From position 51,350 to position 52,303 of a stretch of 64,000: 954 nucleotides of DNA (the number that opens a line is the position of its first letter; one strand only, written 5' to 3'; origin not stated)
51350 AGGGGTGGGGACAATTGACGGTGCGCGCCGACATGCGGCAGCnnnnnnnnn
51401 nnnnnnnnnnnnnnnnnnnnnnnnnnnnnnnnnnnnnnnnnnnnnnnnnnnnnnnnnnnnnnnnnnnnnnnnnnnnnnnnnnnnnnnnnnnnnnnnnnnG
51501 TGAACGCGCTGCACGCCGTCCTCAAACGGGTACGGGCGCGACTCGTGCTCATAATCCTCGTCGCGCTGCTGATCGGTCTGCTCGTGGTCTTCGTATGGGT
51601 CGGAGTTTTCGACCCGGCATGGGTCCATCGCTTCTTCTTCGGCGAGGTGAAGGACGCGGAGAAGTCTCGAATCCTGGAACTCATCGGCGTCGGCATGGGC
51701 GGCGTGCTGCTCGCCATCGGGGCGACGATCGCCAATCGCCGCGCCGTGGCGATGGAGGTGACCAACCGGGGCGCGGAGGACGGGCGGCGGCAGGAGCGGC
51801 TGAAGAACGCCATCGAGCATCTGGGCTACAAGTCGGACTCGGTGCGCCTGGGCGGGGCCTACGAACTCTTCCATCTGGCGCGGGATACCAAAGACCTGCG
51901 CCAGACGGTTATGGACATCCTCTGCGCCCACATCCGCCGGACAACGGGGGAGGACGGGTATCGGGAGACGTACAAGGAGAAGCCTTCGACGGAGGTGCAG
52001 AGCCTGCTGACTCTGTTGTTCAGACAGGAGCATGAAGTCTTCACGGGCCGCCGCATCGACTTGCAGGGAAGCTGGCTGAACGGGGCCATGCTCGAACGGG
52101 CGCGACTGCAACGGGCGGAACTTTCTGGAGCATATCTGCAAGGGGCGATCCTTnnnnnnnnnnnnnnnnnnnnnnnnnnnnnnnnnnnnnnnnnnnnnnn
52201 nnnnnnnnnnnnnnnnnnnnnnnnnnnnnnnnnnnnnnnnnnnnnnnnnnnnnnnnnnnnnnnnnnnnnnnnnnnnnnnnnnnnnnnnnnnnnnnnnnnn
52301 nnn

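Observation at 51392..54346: Tandem membrane-anchored pentapeptide-repeat proteins apparently operonic with a type III R-M system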

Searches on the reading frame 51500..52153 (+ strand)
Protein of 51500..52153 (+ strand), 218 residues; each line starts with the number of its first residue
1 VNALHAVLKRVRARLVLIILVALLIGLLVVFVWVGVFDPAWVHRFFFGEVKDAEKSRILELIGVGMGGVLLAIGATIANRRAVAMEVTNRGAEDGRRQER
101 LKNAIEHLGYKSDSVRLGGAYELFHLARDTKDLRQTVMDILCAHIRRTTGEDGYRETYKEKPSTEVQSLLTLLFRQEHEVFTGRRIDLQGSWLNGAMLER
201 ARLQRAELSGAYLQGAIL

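Call 12: find_homologous_proteins(query=window:51500-52153:+, max_evalue=0.001)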
Query seq(218 aa) (218 aa): 537 proteins with E <= 0.001 among 2467 candidates; the best 120 are listed.
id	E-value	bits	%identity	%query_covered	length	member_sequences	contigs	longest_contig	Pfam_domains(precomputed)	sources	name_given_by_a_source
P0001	1.7e-94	333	77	99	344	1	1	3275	PF00805.29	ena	-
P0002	2.5e-90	320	71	100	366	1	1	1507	PF00805.29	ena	-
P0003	4.2e-90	319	74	100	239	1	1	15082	PF00805.29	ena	-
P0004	2.1e-87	310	71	100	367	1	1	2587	PF13599.14,PF00805.29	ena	-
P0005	3.6e-84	299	69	99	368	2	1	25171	PF13599.14,PF00805.29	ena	-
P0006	1.3e-81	291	68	95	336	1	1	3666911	PF00805.29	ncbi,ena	-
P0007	8.2e-77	275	64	99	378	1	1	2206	PF13576.13,PF13599.14,PF00805.29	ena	-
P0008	1.1e-75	272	65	83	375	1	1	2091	PF13576.13,PF13599.14,PF00805.29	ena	-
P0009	1.2e-70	255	62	100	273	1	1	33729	PF00805.29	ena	-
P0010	2.0e-69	251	70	76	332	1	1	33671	PF13576.13,PF13599.14,PF00805.29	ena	-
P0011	1.0e-66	242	61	90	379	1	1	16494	PF13599.14,PF00805.29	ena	-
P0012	1.1e-66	242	55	98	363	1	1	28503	PF00805.29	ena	-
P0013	8.9e-66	239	57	83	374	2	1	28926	PF13599.14,PF00805.29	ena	-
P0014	2.0e-65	238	62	83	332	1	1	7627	PF13599.14,PF00805.29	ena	-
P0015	2.2e-65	238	64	76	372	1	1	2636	PF13576.13,PF13599.14,PF00805.29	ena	-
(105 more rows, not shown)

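Call 16: find_related_loci(query=A2, collection=genome_contigs, flank=10000)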
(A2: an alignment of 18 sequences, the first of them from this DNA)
Query A2 (198 aa) in genome_contigs; peptide patterns used: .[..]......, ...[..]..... (x = any residue, [..] = any of these).
243 stretches matched a pattern; 181 encode a relative of the query (tblastn E <= 1e-3); the best 80 are kept; 79 distinct loci.
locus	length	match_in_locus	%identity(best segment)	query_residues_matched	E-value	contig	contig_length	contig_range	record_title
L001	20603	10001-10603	78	1-198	3e-93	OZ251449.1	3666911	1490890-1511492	MAG: Alphaproteobacteria bacterium isolate 02c84b84-2ec1-47c2-b806-535ae8168f41 genome assembly, chromosome: 1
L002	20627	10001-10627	74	4-198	5e-88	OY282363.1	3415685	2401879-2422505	MAG: uncultured Alphaproteobacteria bacterium genome assembly, chromosome: 1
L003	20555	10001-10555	72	34-198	3e-81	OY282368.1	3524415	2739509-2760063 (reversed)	MAG: uncultured Alphaproteobacteria bacterium isolate 22a88078-2868-43f5-a089-7a94dbfbad86 genome assembly, chromosome:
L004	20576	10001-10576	69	25-198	7e-80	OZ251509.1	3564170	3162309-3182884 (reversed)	MAG: Alphaproteobacteria bacterium isolate c58df884-ff44-4a62-8948-53011581409f genome assembly, chromosome: 1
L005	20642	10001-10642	67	1-198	5e-76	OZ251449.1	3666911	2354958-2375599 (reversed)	MAG: Alphaproteobacteria bacterium isolate 02c84b84-2ec1-47c2-b806-535ae8168f41 genome assembly, chromosome: 1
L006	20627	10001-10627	62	1-198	4e-75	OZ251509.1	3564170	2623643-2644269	MAG: Alphaproteobacteria bacterium isolate c58df884-ff44-4a62-8948-53011581409f genome assembly, chromosome: 1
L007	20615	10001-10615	64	2-198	5e-74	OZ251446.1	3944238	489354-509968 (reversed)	MAG: Alphaproteobacteria bacterium isolate 4a82845b-346e-4bd1-b170-acd391575f3a genome assembly, chromosome: 1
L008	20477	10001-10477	74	38-198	6e-73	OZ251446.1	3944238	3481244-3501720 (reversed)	MAG: Alphaproteobacteria bacterium isolate 4a82845b-346e-4bd1-b170-acd391575f3a genome assembly, chromosome: 1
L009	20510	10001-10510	70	39-198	1e-72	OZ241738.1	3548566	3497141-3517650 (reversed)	MAG: Alphaproteobacteria bacterium isolate d8927372-aabd-44cb-9c9e-7bd42c52962c genome assembly, chromosome: 1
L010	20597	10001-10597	59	11-198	5e-69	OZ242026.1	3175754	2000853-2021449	MAG: Nitrospirales bacterium isolate ad4af3c8-44ab-4a5f-8523-14f9326d4af7 genome assembly, chromosome: 1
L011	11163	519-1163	62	1-198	6e-68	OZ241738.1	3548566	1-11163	MAG: Alphaproteobacteria bacterium isolate d8927372-aabd-44cb-9c9e-7bd42c52962c genome assembly, chromosome: 1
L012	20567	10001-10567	61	20-198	4e-68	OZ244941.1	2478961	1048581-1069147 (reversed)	MAG: Nitrospirales bacterium isolate d54ef826-7012-47b5-b64d-02185f84ce6e genome assembly, chromosome: 1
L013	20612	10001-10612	58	7-198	3e-67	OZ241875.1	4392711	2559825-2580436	MAG: bacterium isolate fde39c58-18aa-4d93-bb40-cd1cf9ece30f genome assembly, chromosome: 1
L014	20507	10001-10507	64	31-198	9e-67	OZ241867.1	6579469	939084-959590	MAG: Candidatus Latescibacterota bacterium isolate 402c3f40-99c9-4ff8-b352-fabea084b2f7 genome assembly, chromosome: 1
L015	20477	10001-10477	68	47-198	4e-66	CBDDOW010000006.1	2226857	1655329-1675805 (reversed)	MAG: Nitrospirales bacterium isolate 0b37e4ec-b941-4f54-8453-c20577e00895 genome assembly, contig: contig_6, whole genom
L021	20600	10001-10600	56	7-198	1e-64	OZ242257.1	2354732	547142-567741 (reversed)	MAG: Nitrospirales bacterium isolate 66fd3267-97ed-4924-ace5-d8bca7d64734 genome assembly, chromosome: 1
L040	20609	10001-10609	56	11-198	4e-62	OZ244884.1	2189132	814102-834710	MAG: Nitrospirales bacterium isolate b0bdb081-a959-4647-96d4-40adf9d6ea11 genome assembly, chromosome: 1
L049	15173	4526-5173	52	1-198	8e-62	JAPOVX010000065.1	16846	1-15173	MAG: Rhodobacteraceae bacterium isolate COS2_bin_10 NODE_1014_length_16846_cov_13.5564, whole genome shotgun sequence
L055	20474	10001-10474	64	53-196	5e-61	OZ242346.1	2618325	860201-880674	MAG: Nitrospirales bacterium isolate 9c02dde2-7a43-4f12-96c5-beceef923469 genome assembly, chromosome: 1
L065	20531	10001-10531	58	46-198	2e-59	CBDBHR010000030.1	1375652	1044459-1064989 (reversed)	MAG: bacterium isolate 2d38f53d-f68d-4995-9e7e-b4655ca317ad genome assembly, contig: contig_30, whole genome shotgun seq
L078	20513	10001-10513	58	38-198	1e-58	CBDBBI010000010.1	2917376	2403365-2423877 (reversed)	MAG: bacterium isolate 141a6a79-0b26-4072-a46e-b7d0e99fc3f6 genome assembly, contig: contig_10, whole genome shotgun seq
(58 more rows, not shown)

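Call 35: find_encoding_contigs(protein=P0005, flank=10000, max_places=4)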
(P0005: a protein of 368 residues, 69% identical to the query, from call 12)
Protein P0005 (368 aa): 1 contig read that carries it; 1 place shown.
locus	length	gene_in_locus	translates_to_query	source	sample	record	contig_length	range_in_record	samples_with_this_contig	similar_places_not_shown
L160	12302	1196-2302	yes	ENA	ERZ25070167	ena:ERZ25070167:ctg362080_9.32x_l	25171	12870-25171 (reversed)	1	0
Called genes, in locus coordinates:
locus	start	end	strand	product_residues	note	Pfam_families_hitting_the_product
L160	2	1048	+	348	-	?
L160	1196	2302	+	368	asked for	PF13599:Pentapeptide_4 (faint), PF00805:Pentapeptide (faint)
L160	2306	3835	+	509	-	PF01555:N6_N4_Mtase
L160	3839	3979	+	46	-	-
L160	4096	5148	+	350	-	PF00145:DNA_methylase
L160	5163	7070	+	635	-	PF02518:HATPase_c (faint), PF13589:HATPase_c_3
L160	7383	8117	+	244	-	PF13643:DUF4145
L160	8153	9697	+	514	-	PF01555:N6_N4_Mtase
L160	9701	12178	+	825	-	PF04851:ResIII, PF00270:DEAD (faint)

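Call 43: search_protein_representatives(alignment_id=A2)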
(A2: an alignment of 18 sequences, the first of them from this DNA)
Query: 18 sequences, 196 profile positions. Proteins with E-value up to 0.001 (for the whole library): 9158; up to 1e-10: 1404; up to 1e-30: 357. The best 150 are listed.
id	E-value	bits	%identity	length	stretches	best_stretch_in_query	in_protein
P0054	6.9e-100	348.7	-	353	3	5-130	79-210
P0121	2.3e-98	343.7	-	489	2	2-196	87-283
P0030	1.8e-97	340.9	-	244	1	7-196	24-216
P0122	7.6e-97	338.8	-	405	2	2-196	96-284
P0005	1.6e-96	337.7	-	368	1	3-196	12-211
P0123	1.6e-93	327.9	-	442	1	7-196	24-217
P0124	3.9e-91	320.2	-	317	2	7-195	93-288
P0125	7.7e-91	319.2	-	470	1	1-196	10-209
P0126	9.4e-91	318.9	-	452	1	7-196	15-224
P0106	1.6e-90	318.2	-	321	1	1-196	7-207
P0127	2.5e-90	317.6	-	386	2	8-196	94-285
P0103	4.9e-89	313.3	-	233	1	26-196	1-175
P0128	1.1e-88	312.1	-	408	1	9-196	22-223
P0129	1.5e-88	311.7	-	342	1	6-196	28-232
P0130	4.6e-88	310.1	-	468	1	1-196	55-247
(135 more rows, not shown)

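Call 50: search_protein_families(library=pfam, alignment_id=A5, max_evalue=0.00001)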
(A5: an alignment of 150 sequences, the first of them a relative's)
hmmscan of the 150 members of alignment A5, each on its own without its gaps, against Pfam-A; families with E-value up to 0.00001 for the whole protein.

A. member 1, L001:5273-6160:- (295 aa): 0 families

B. families by the number of members that match (of 150 scanned): 100 families (the first 25 are shown)
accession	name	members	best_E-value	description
PF01381.28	HTH_3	10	4.5e-10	Helix-turn-helix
PF13304.12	AAA_21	6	3.8e-34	AAA domain, putative AbiEii toxin, Type IV TA system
PF13175.12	AAA_15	6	3.4e-18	AAA ATPase domain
PF13560.12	HTH_31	6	4.8e-10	Helix-turn-helix domain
PF06114.19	Peptidase_M78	5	1.6e-15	IrrE N-terminal-like domain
PF02463.25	SMC_N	4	1.3e-15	RecF/RecN/SMC N terminal domain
PF11398.14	DUF2813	3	3.6e-08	Protein of unknown function (DUF2813)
PF01850.27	PIN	3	2.2e-06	PIN domain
PF01808.24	AICARFT_IMPCHas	2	5.8e-58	AICARFT/IMPCHase bienzyme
PF00441.29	Acyl-CoA_dh_1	2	5.3e-38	Acyl-CoA dehydrogenase, C-terminal domain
PF02771.21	Acyl-CoA_dh_N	2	1.8e-22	Acyl-CoA dehydrogenase, N-terminal domain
PF02770.24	Acyl-CoA_dh_M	2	1.4e-21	Acyl-CoA dehydrogenase, middle domain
PF13470.12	PIN_3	2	1.1e-19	PIN domain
PF18480.7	DUF5615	2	7.6e-17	Domain of unknown function (DUF5615)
PF02661.23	Fic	2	8.4e-17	Fic/DOC family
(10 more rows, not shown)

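Call 53: find_related_loci(query=A2, collection=viral_contigs, flank=8000)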
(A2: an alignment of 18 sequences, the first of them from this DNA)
Query A2 (198 aa) in viral_contigs; peptide patterns used: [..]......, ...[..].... (x = any residue, [..] = any of these).
99 stretches matched a pattern, but none encodes a relative of the query by tblastn (E <= 1e-3).

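Call 56: search_protein_families(library=pfam, proteins=[window:51500-52048:+], max_evalue=5)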
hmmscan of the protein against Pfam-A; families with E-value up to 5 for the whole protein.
seq(183 aa): 4 families
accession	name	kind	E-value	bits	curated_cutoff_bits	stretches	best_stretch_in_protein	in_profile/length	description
PF11139.14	SfLAP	-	0.0044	16.9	35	1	12-106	28-106/213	Sap, sulfolipid-1-addressing protein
PF20990.2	DUF2207_C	-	0.09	12.9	33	1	14-106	139-211/247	Predicted membrane protein (DUF2207) C-terminal domain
PF13670.12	PepSY_2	-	0.097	13.1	24.3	1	71-123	4-58/83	Peptidase propeptide and YPEB domain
PF06305.16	LapA_dom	-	3.9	7.9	28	1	10-35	14-39/64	Lipopolysaccharide assembly protein A domain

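Call 57: search_solved_structures(query=A2, max_evalue=1)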
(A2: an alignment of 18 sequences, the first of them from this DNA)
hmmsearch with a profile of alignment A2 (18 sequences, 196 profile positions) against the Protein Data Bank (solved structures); distinct sequences matched with E-value up to 1: 56.
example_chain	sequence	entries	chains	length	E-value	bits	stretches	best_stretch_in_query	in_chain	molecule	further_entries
5z23_C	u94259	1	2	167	0.00035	23.3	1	37-78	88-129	Histone H2A type 1-B/E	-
7n6g_3J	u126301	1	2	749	0.016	17.9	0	68-111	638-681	FAP360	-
8jhg_C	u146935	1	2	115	0.38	13.4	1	37-76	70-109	Histone H2A type 1-B/E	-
7lya_C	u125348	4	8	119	0.42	13.3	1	37-76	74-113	Histone H2A type 1-B/E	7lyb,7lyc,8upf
8txv_C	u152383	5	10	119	0.42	13.3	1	37-76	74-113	Histone H2A type 1-B/E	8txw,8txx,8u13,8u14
8smw_C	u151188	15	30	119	0.42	13.3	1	37-76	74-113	Histone H2A type 1-B/E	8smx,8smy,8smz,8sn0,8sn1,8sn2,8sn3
3w96_C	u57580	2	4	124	0.43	13.2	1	37-76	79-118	Histone H2A type 1-B/E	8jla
6jr0_C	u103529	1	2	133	0.44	13.2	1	37-75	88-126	Histone H2A type 1-B/E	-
8rbx_Q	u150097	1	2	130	0.46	13.1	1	37-75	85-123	Histone H2A type 1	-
5gt3_C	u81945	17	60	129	0.47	13.1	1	37-75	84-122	Histone H2A type 1-D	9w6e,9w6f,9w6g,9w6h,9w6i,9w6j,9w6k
10gj_C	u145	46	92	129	0.47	13.1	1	37-75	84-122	Histone H2A type 1 | Histone H2A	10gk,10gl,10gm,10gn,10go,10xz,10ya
7bg9_L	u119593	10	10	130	0.47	13.1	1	37-75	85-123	Histone H2A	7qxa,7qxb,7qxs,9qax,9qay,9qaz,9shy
36iu_C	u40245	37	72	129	0.47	13.1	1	37-75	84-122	Histone H2A type 1-B/E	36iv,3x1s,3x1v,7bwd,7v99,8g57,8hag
8h1t_C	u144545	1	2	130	0.48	13.1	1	37-75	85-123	Histone H2A type 1-D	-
7a08_b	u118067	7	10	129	0.48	13.1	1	37-75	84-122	Histone H2A type 1-C | Histone H2A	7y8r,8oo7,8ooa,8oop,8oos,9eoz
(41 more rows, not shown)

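Call 68: search_protein_families(library=pfam, proteins=[L055:6937-9354:+, L021:11428-13389:+, L040:13965-15881:+, L015:12261-14243:+, L013:4555-9090:-, L049:6573-10214:+, L065:11285-13390:+, L040:9131-9757:+, L013:11447-12361:+, L078:12795-17618:-], max_evalue=0.001)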
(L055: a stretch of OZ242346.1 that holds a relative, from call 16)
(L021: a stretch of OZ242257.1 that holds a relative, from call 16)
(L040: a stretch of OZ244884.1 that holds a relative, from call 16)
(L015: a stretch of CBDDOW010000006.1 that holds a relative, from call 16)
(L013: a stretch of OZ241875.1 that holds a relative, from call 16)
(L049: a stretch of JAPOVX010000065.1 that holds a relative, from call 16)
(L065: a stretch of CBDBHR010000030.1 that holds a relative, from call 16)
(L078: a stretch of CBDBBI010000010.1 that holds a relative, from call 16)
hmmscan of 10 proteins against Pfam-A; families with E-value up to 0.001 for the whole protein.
L055:6937-9354:+ (806 aa): 2 families
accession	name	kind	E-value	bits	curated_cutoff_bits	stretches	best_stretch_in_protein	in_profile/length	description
PF00521.26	DNA_topoisoIV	-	3.4e-143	478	31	1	43-490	1-432/432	DNA gyrase/topoisomerase IV, subunit A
PF03989.18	DNA_gyraseA_C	-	1.8e-15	56.5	27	1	698-742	3-47/48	DNA gyrase C-terminal domain, beta-propeller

L021:11428-13389:+ (654 aa): 5 families
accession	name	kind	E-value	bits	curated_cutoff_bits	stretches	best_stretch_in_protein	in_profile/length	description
PF00204.31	DNA_gyraseB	-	1.5e-48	165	27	1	229-409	1-172/173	DNA gyrase B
PF00986.26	DNA_gyraseB_C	-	4.3e-23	81.7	29.8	1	583-642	3-62/63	DNA gyrase B subunit, carboxyl terminus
PF02518.31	HATPase_c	-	3.5e-19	69.7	26.4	1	39-180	2-108/111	Histidine kinase-, DNA gyrase B-, and HSP90-like ATPase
PF01751.28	Toprim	-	2.6e-17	63.2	23.1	1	439-550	1-95/96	Toprim domain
PF13589.12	HATPase_c_3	-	0.00085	19.8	25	0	45-150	5-100/137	Histidine kinase-, DNA gyrase B-, and HSP90-like ATPase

L040:13965-15881:+ (638 aa): 4 families
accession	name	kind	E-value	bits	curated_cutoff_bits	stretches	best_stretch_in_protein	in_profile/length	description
PF00204.31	DNA_gyraseB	-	3.4e-48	163.8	27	1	218-393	1-172/173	DNA gyrase B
PF00986.26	DNA_gyraseB_C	-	1.3e-23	83.4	29.8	1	567-626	3-62/63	DNA gyrase B subunit, carboxyl terminus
PF02518.31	HATPase_c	-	4.4e-18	66.2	26.4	1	31-171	2-107/111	Histidine kinase-, DNA gyrase B-, and HSP90-like ATPase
PF01751.28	Toprim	-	2.2e-16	60.2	23.1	1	423-534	1-95/96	Toprim domain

L015:12261-14243:+ (660 aa): 4 families
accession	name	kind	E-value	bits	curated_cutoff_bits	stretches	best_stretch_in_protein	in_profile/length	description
PF00204.31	DNA_gyraseB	-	1.1e-47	162.2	27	1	235-415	1-172/173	DNA gyrase B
PF00986.26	DNA_gyraseB_C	-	1.7e-22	79.8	29.8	1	591-648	5-62/63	DNA gyrase B subunit, carboxyl terminus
PF02518.31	HATPase_c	-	9e-19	68.4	26.4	1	45-186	2-108/111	Histidine kinase-, DNA gyrase B-, and HSP90-like ATPase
PF01751.28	Toprim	-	2.6e-17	63.2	23.1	1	445-556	1-95/96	Toprim domain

L013:4555-9090:- (1511 aa): 4 families
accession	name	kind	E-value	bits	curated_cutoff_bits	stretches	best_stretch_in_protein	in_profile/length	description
PF13191.12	AAA_16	-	2.8e-07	31.6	32.6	1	287-382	23-146/167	AAA ATPase domain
PF13401.12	AAA_22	-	5.6e-07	30.4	27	1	287-380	5-96/130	AAA domain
PF07728.20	AAA_5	-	0.00017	22.1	22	1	290-379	2-77/139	AAA domain (dynein-related subfamily)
PF13646.12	HEAT_2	-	0.0003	21.5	27.7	0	818-870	21-74/88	HEAT repeats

L049:6573-10214:+ (1214 aa): 1 family
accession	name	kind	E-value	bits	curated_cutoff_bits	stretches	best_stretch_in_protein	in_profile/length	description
PF13289.12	SIR2_2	-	6.9e-22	78.5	24.5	1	121-255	3-139/141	SIR2-like domain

L065:11285-13390:+ (702 aa): 25 families
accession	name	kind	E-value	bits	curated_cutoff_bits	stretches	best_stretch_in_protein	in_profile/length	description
PF00515.34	TPR_1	-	5.6e-128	412.5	27.8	14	378-411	1-34/34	Tetratricopeptide repeat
PF13414.12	TPR_11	-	9e-113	368.2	26.8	12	386-426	2-42/42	TPR repeat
PF13181.12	TPR_8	-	2.8e-91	292.4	25.7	11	378-411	1-34/34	Tetratricopeptide repeat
PF07719.23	TPR_2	-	2.7e-87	280.2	27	9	378-411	1-34/34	Tetratricopeptide repeat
PF13431.12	TPR_17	-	2.4e-85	274.2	24.4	8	503-535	2-34/34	Tetratricopeptide repeat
PF13432.12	TPR_16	-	1.8e-51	172.6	32.7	6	348-412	1-65/65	Tetratricopeptide repeat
PF13371.12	TPR_9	-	9.4e-42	141.3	35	3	320-376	5-61/73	Tetratricopeptide repeat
PF13424.12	TPR_12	-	8.6e-35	119.2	30.1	2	378-441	3-74/77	Tetratricopeptide repeat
PF13428.12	TPR_14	-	1.8e-34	115.1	23.5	0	379-415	2-38/44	Tetratricopeptide repeat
PF14559.12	TPR_19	-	1e-22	80.6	25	0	361-413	8-60/68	Tetratricopeptide repeat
PF13174.12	TPR_6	-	5.7e-21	74.1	26.3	0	379-410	1-32/33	Tetratricopeptide repeat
PF24575.1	TPR_Slam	-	2.1e-16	60.7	35.2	0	210-242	49-81/104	Surface lipoprotein assembly modifier, N-terminal TPR repeats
PF13429.12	TPR_15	-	4.7e-16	59.5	26.2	0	450-544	150-244/280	Tetratricopeptide repeat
PF08867.16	FRG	-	6.5e-14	53.1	25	1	33-119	3-92/94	FRG domain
PF12569.14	NatA_aux_su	-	1.1e-11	44.9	33.3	0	591-644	201-254/515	N-terminal acetyltransferase A, auxiliary subunit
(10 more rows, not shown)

L040:9131-9757:+ (209 aa): 0 families

L013:11447-12361:+ (305 aa): 0 families

L078:12795-17618:- (1607 aa): 8 families
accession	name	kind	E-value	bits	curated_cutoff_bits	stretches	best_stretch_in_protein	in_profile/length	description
PF18135.7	Type_ISP_C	-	3.3e-92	309.6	25.9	1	1224-1581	2-340/342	Type ISP C-terminal specificity domain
PF22240.1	ISP_coupler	-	3.6e-36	124.8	27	1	722-847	1-125/126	Type ISP restriction-modification enzyme, coupler domain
PF13156.12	Mrr_cat_2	-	6.8e-32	110.5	22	1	68-189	3-124/127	Restriction endonuclease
PF04851.21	ResIII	-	5.3e-22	78.9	22.5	1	200-393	2-163/164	Type III restriction enzyme, res subunit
PF00271.37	Helicase_C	-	1.6e-08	35.2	23.5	1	528-616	32-109/110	Helicase conserved C-terminal domain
PF00270.35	DEAD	-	8.3e-08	32.6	26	1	203-392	1-160/167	DEAD/DEAH box helicase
PF02384.22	N6_Mtase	-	1.9e-06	27.9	20.4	1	852-1102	5-202/311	N-6 DNA Methylase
PF04471.18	Mrr_cat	-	0.00018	22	21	0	92-160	30-97/115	Restriction endonuclease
